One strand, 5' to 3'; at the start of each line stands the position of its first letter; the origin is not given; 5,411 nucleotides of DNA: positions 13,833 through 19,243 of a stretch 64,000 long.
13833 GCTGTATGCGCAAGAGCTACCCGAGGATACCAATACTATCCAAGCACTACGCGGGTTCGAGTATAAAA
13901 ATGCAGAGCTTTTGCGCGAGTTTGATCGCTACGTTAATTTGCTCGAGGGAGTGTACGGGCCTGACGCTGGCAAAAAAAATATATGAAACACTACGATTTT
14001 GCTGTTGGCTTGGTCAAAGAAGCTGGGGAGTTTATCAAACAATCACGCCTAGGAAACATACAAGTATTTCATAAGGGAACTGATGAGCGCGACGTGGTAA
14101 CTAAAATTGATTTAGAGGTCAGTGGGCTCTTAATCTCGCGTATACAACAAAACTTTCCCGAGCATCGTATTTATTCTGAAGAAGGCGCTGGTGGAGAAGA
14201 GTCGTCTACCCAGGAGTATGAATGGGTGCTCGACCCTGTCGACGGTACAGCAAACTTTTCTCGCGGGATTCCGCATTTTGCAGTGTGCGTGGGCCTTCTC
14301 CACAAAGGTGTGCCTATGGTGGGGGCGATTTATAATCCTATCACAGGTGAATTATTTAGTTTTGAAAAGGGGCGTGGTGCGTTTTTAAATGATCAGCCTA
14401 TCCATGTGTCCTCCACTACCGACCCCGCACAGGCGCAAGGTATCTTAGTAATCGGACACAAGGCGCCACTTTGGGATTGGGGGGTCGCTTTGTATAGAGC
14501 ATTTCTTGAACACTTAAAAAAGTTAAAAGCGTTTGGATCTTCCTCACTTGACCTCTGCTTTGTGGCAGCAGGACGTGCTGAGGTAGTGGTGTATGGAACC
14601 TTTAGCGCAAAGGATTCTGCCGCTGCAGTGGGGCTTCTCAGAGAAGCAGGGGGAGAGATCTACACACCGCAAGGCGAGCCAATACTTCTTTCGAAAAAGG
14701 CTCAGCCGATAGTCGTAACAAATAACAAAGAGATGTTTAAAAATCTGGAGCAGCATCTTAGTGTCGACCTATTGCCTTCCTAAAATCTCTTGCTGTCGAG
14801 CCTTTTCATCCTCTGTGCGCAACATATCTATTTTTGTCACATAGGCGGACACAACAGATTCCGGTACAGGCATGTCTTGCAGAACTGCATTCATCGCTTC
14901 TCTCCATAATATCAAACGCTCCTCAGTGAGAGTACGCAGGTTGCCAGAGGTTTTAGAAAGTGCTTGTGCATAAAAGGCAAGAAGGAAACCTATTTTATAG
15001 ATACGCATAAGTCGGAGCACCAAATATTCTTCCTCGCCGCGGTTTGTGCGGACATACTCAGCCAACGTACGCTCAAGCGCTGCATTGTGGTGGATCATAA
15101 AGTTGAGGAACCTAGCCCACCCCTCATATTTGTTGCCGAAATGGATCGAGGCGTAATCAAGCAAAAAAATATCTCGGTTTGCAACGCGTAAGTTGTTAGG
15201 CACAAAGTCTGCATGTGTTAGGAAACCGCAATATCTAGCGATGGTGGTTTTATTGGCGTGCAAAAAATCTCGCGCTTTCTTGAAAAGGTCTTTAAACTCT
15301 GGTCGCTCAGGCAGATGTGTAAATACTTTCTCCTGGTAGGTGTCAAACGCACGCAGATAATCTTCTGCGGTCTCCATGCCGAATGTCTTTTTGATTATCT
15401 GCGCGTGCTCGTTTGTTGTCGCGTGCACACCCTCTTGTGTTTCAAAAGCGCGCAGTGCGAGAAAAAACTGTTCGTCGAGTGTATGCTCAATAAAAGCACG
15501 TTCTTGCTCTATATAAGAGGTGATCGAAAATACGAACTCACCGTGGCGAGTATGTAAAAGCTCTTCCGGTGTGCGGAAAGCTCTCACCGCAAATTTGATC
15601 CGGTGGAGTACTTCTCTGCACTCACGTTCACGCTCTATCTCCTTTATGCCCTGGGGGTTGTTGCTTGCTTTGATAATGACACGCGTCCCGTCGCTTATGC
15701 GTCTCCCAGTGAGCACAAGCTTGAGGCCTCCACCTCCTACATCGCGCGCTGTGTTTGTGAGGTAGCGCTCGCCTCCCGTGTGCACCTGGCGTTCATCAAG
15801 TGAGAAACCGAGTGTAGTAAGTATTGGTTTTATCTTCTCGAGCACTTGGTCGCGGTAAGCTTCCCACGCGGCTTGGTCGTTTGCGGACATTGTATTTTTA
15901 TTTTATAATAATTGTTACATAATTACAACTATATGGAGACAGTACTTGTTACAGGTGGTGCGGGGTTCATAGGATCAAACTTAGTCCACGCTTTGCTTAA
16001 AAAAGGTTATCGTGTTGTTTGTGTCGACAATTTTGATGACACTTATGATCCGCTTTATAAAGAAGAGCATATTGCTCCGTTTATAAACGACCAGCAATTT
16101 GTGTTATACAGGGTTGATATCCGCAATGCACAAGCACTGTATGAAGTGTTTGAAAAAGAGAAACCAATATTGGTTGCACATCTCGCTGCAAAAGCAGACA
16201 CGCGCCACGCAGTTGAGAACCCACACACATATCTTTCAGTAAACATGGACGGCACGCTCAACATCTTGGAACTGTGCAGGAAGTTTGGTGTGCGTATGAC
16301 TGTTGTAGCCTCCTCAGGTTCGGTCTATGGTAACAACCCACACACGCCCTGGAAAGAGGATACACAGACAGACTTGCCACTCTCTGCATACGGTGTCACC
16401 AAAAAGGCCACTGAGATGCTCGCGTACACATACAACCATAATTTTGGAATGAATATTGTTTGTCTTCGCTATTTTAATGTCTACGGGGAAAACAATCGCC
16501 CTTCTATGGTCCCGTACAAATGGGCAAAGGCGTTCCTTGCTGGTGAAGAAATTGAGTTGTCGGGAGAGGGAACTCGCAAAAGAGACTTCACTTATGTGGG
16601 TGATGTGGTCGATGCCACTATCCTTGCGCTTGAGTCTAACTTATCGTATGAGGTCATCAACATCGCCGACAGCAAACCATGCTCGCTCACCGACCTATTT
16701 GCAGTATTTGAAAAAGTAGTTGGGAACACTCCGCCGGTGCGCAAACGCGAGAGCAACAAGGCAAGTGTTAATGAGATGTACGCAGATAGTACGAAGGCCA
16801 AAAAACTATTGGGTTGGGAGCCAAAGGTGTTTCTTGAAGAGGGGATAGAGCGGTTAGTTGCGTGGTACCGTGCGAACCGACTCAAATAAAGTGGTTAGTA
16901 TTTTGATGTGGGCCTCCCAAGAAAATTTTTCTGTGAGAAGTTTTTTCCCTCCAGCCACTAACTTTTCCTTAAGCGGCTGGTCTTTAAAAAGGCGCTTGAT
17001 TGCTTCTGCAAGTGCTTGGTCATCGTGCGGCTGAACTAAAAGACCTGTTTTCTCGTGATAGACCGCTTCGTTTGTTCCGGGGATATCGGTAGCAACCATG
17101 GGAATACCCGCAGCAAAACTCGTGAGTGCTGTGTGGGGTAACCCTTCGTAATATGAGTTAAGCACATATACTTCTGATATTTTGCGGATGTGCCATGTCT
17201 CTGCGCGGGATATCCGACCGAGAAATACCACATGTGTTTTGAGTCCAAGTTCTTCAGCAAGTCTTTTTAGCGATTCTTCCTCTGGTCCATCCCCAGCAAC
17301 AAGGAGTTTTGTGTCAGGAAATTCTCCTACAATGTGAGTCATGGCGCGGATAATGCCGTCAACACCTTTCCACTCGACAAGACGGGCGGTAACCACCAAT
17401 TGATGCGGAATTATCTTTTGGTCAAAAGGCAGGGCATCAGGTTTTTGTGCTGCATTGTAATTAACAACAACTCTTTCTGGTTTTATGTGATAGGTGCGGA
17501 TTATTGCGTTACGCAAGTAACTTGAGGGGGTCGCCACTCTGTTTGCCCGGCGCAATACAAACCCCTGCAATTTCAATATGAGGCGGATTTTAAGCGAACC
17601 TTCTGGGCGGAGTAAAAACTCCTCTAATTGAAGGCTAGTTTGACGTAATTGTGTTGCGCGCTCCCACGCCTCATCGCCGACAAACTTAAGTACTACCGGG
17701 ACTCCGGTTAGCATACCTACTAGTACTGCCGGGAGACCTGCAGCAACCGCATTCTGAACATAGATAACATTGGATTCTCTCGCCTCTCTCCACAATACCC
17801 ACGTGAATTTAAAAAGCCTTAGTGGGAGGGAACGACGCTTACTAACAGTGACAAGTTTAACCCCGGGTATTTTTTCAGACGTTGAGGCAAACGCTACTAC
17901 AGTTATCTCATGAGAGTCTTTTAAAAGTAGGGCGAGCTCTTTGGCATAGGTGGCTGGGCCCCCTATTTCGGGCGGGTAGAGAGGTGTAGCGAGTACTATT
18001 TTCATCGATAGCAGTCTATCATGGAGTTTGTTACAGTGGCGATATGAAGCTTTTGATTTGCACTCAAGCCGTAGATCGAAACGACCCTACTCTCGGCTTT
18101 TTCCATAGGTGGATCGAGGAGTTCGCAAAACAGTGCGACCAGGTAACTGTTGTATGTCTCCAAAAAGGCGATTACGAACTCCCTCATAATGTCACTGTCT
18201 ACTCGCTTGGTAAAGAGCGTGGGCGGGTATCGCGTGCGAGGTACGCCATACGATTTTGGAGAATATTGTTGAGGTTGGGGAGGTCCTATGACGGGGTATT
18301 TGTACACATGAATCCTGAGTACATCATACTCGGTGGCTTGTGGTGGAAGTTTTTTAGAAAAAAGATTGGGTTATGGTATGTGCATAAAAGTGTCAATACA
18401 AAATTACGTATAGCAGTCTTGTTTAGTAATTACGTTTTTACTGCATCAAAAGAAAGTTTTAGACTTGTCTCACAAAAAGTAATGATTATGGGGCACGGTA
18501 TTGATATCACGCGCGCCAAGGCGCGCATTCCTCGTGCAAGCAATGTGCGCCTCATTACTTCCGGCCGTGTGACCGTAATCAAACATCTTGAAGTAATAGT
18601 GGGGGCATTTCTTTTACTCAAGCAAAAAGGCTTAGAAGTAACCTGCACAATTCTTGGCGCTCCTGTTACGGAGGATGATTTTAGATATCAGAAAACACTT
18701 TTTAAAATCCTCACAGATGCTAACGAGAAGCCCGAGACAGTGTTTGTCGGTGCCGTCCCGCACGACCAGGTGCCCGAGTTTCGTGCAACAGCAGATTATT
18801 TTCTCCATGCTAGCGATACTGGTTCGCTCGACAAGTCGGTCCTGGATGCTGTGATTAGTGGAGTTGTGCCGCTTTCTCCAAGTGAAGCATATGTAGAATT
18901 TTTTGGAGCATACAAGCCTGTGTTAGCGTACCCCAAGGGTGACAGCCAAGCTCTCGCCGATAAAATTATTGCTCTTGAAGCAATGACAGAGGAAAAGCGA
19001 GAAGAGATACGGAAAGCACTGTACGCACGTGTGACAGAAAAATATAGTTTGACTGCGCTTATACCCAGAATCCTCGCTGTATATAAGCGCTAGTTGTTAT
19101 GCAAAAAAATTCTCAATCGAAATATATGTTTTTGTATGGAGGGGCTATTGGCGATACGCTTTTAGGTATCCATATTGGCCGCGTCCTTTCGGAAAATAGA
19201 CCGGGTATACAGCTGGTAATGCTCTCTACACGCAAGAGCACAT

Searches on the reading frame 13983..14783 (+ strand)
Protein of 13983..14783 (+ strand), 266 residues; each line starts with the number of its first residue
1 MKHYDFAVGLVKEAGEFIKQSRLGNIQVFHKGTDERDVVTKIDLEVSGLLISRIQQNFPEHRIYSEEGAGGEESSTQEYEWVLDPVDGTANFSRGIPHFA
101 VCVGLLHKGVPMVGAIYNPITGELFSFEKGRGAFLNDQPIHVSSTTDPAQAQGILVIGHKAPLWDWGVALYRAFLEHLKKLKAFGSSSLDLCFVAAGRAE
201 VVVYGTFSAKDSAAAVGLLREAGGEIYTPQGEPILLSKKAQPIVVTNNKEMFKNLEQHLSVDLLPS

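Call 6: search_protein_families(library=pfam, proteins=[window:13983-14783:+], max_evalue=0.001)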
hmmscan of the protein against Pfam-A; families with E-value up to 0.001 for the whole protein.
window:13983-14783:+ (266 aa): 1 family
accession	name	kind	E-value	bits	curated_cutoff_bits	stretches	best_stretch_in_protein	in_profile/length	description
PF00459.30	Inositol_P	-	1.2e-57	195.9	27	1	4-252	6-259/271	Inositol monophosphatase family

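Call 56: search_protein_families(library=ncbifam, proteins=[window:13983-14783:+], max_evalue=0.001)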
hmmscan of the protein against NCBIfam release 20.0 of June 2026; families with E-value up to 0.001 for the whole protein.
window:13983-14783:+ (266 aa): 7 families
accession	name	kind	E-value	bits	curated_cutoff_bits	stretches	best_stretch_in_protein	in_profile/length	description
TIGR02067.1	his_9_HisN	equivalog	2.7e-41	141.7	275.15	1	7-254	5-246/252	histidinol-phosphatase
NF009321.0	PRK12676.1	equivalog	2.4e-36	125.1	264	1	36-258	41-261/264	bifunctional fructose-bisphosphatase/inositol-phosphate phosphatase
TIGR01331.1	bisphos_cysQ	equivalog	9.4e-32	110.6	228.8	1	10-241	8-239/250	3'(2'),5'-bisphosphate nucleotidase CysQ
NF008027.1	PRK10757.1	equivalog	3.1e-30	105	332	1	7-237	8-238/267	inositol-1-monophosphatase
NF008182.0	PRK10931.1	equivalog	1.9e-16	59.9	379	1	9-234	7-228/246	3'(2'),5'-bisphosphate nucleotidase CysQ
NF010678.0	PRK14076.1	equivalog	2.7e-14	53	493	1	40-255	43-279/570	bifunctional NADP phosphatase/NAD kinase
TIGR01330.1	bisphos_HAL2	equivalog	1.8e-09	36.9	267.05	1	79-119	135-174/359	3'(2'),5'-bisphosphate nucleotidase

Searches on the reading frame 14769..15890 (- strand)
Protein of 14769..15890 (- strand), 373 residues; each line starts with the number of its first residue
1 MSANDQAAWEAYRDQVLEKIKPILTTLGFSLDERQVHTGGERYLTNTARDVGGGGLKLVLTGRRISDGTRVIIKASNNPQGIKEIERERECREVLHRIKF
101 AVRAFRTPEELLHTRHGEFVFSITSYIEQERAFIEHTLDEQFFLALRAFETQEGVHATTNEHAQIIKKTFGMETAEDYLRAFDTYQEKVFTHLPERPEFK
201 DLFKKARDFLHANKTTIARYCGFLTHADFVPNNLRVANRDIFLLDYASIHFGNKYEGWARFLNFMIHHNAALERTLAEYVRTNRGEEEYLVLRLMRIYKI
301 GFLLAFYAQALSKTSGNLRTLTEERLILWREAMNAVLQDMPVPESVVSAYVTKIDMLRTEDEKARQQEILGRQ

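Call 6: search_protein_families(library=pfam, proteins=[window:14769-15890:-], max_evalue=0.001)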
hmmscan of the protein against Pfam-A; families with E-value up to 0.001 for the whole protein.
window:14769-15890:- (373 aa): 0 families

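Call 46: search_protein_families(library=pfam, proteins=[window:14769-15890:-], max_evalue=0.01)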
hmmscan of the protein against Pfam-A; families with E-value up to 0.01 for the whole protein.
window:14769-15890:- (373 aa): 0 families

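Call 56: search_protein_families(library=ncbifam, proteins=[window:14769-15890:-], max_evalue=0.001)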
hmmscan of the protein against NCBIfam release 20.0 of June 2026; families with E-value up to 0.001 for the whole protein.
window:14769-15890:- (373 aa): 0 families

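Call 81: search_protein_families(library=phrogs, proteins=[window:14769-15887:-], max_evalue=0.01)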
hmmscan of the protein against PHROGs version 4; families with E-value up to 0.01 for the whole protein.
window:14769-15887:- (372 aa): 0 families

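Call 82: search_protein_families(library=padloc, proteins=[window:14769-15887:-], max_evalue=0.01)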
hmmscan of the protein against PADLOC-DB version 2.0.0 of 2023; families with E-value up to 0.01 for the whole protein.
window:14769-15887:- (372 aa): 0 families

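Call 84: search_solved_structures(query=A5, max_evalue=10, show_alignments=2)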
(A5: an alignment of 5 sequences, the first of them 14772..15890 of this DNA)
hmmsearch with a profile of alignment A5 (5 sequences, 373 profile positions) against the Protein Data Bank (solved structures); distinct sequences matched with E-value up to 10: 4.
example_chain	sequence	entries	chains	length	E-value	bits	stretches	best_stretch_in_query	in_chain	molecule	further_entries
5j90_A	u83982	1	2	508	0.83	11.6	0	188-252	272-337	RagB/SusD domain protein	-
2kw1_A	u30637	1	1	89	1.1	11.2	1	36-106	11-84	Fas apoptotic inhibitory molecule 1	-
2dyj_A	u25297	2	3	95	1.2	11.1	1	268-326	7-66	Ribosome-binding factor A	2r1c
4xzc_A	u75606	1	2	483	1.4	10.8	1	177-241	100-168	Nucleoprotein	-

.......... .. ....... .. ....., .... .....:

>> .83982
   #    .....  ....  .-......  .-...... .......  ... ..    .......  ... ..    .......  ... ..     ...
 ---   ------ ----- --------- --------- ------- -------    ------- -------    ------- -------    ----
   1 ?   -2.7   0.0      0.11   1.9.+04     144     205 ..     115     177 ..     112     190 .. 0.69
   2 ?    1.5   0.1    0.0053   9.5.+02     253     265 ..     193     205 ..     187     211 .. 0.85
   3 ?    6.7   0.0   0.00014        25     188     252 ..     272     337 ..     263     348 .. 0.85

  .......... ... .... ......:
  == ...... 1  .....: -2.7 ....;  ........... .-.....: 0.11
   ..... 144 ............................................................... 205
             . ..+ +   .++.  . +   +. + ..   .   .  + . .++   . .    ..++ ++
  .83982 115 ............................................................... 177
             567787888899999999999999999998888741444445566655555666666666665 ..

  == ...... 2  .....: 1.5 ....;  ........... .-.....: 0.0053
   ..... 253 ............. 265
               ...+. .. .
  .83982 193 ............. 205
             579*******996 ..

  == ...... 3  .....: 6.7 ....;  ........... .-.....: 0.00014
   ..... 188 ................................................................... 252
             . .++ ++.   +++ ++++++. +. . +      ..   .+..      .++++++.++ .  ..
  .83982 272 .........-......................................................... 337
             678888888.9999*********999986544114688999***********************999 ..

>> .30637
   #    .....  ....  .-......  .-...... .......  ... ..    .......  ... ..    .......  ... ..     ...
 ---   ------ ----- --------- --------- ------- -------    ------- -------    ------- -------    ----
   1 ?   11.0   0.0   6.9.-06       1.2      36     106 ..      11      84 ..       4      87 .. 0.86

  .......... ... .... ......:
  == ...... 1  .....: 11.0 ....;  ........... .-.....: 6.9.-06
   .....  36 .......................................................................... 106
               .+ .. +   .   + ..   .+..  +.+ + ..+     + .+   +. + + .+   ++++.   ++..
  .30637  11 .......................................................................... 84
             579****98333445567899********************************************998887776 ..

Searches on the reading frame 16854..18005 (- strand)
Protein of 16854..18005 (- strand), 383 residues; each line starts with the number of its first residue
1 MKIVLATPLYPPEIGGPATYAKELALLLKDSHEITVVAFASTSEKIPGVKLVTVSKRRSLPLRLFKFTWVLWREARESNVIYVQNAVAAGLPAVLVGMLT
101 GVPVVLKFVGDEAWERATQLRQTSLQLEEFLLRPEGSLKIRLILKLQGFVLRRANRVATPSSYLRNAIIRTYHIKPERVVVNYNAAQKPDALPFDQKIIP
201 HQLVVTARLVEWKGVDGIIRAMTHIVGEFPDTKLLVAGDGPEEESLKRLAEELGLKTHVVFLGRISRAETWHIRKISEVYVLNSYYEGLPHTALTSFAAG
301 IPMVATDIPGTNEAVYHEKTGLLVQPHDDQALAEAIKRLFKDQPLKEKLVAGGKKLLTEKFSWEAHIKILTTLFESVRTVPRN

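Call 42: search_protein_families(library=pfam, proteins=[window:16854-18005:-], max_evalue=0.001)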
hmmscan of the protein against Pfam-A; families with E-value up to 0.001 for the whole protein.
window:16854-18005:- (383 aa): 5 families
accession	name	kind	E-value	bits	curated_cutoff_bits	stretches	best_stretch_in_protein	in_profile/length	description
PF00534.26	Glycos_transf_1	-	5.3e-42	143.7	26.4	1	203-355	18-171/172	Glycosyl transferases group 1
PF13692.12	Glyco_trans_1_4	-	3.7e-31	108.7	27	1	202-342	3-142/142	Glycosyl transferases group 1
PF13579.12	Glyco_trans_4_4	-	9.1e-16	59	29.7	1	15-184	1-157/158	Glycosyl transferase 4-like domain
PF13439.12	Glyco_transf_4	-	1.6e-13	51.5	28.5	1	14-185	1-165/170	Glycosyltransferase Family 4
PF20706.3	GT4-conflict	-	1.8e-06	27.6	26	1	175-367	173-382/385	Family 4 Glycosyltransferase in conflict systems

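Call 56: search_protein_families(library=ncbifam, proteins=[window:16854-18005:-], max_evalue=0.001)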
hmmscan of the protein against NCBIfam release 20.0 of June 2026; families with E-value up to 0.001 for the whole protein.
window:16854-18005:- (383 aa): 39 families (the best 25 are shown)
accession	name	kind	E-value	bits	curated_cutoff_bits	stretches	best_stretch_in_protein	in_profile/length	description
TIGR03088.1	stp2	hypoth_equivalog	2.1e-29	102.8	409.05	1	202-376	194-372/374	TIGR03088 family PEP-CTERM/XrtA system glycosyltransferase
TIGR04063.1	stp3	hypoth_equivalog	3.9e-29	101.7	442.05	1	78-376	93-394/397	TIGR04063 family PEP-CTERM/XrtA system glycosyltransferase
NF041876.1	EPS_EpsE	equivalog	7.2e-27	94.6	400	1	181-366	195-385/389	exopolysaccharide biosynthesis GT4 family glycosyltransferase EpsE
TIGR03999.1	thiol_BshA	equivalog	3.7e-25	88.6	273.7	1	148-377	139-373/375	N-acetyl-alpha-D-glucosaminyl L-malate synthase BshA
TIGR03449.1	mycothiol_MshA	equivalog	2.1e-22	79.6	462.5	1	204-376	224-402/406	D-inositol-3-phosphate glycosyltransferase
TIGR02149.1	glgA_Coryne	subfamily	3.8e-22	78.9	302.4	1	152-376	143-389/391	glycogen synthase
NF038229.1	Glyco4_Geo_Pelo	equivalog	7.1e-21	74.6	400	1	150-377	106-336/338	GPMC system family 4 glycosyltransferase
TIGR04157.1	glyco_rSAM_CFB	subfamily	2.3e-20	72.9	400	1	149-363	165-395/406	TIGR04157 family glycosyltransferase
NF047684.1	TeichurnBiosyTuaC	equivalog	1.9e-19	69.9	550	1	186-377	209-389/391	teichuronic acid biosynthesis protein TuaC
NF050056.1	ProtGlycPglH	equivalog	3.4e-15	56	600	1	205-356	184-333/354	GalNAc-alpha-(1->4)-GalNAc-alpha-(1->3)-diNAcBac-PP-undecaprenol alpha-1,4-N-acetyl-D-galactosaminyltransferase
NF047880.1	glyco_SdgA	exception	3.8e-15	55.4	800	1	196-350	311-464/488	serine-aspartate repeat adhesin O-glycosyltransferase SdgA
NF007396.0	PRK09922.1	equivalog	7.6e-15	54.6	385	1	161-344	143-328/361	lipopolysaccharide 1,6-galactosyltransferase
TIGR04047.1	MSMEG_0565_glyc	hypoth_equivalog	8.3e-15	54.7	259.85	1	212-367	205-364/373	MSMEG_0565 family glycosyltransferase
NF046085.1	XrtY_assoc_Gly1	equivalog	1.2e-14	54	400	1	151-377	158-384/387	XrtY-associated glycosyltransferase XYAG1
NF050063.1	ProtGlycPglJ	equivalog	4e-14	52.6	500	1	153-349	144-339/363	N-acetylgalactosamine-N,N'-diacetylbacillosaminyl-diphospho-undecaprenol 4-alpha-N-acetylgalactosaminyltransferase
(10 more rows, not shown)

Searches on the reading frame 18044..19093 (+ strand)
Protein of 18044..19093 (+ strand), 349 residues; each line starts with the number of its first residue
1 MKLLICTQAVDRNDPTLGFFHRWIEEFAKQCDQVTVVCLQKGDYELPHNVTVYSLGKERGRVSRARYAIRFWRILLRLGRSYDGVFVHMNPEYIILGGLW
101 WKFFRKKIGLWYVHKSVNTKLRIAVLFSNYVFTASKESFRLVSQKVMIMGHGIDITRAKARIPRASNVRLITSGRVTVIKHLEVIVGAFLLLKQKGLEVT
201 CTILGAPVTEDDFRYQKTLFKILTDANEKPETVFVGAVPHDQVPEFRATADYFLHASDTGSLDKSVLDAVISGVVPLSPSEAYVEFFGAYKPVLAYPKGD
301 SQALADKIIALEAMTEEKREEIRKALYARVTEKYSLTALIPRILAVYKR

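Call 42: search_protein_families(library=pfam, proteins=[window:18044-19093:+], max_evalue=0.001)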
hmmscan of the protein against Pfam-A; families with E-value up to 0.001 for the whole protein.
window:18044-19093:+ (349 aa): 3 families
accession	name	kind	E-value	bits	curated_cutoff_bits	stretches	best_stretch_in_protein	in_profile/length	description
PF00534.26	Glycos_transf_1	-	1.7e-10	41.1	26.4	1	169-325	17-168/172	Glycosyl transferases group 1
PF13692.12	Glyco_trans_1_4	-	7.3e-08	33.2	27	1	169-311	3-139/142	Glycosyl transferases group 1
PF13524.12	Glyco_trans_1_2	-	2.3e-06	28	25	1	198-339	14-138/144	Glycosyl transferase-like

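Call 56: search_protein_families(library=ncbifam, proteins=[window:18044-19093:+], max_evalue=0.001)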
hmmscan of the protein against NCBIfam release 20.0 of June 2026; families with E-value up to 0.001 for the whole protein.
window:18044-19093:+ (349 aa): 7 families
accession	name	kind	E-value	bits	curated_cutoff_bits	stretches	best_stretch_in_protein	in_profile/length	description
NF041876.1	EPS_EpsE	equivalog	1.2e-10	41.2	400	1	142-336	184-382/389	exopolysaccharide biosynthesis GT4 family glycosyltransferase EpsE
TIGR04005.1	wcaL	equivalog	3.7e-07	29.4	537.6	1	143-334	196-390/406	colanic acid biosynthesis glycosyltransferase WcaL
TIGR04047.1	MSMEG_0565_glyc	hypoth_equivalog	4.6e-07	29.3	259.85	1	179-348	205-372/373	MSMEG_0565 family glycosyltransferase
NF047684.1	TeichurnBiosyTuaC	equivalog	4e-06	26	550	1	226-339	266-378/391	teichuronic acid biosynthesis protein TuaC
TIGR03088.1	stp2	hypoth_equivalog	0.00014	21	409.05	1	165-348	192-371/374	TIGR03088 family PEP-CTERM/XrtA system glycosyltransferase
NF038255.1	exopoly_VpsD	equivalog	0.00027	19.9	300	1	159-259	195-292/381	VpsD family glycosyltransferase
NF038229.1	Glyco4_Geo_Pelo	equivalog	0.00095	18.3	400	0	125-273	114-261/338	GPMC system family 4 glycosyltransferase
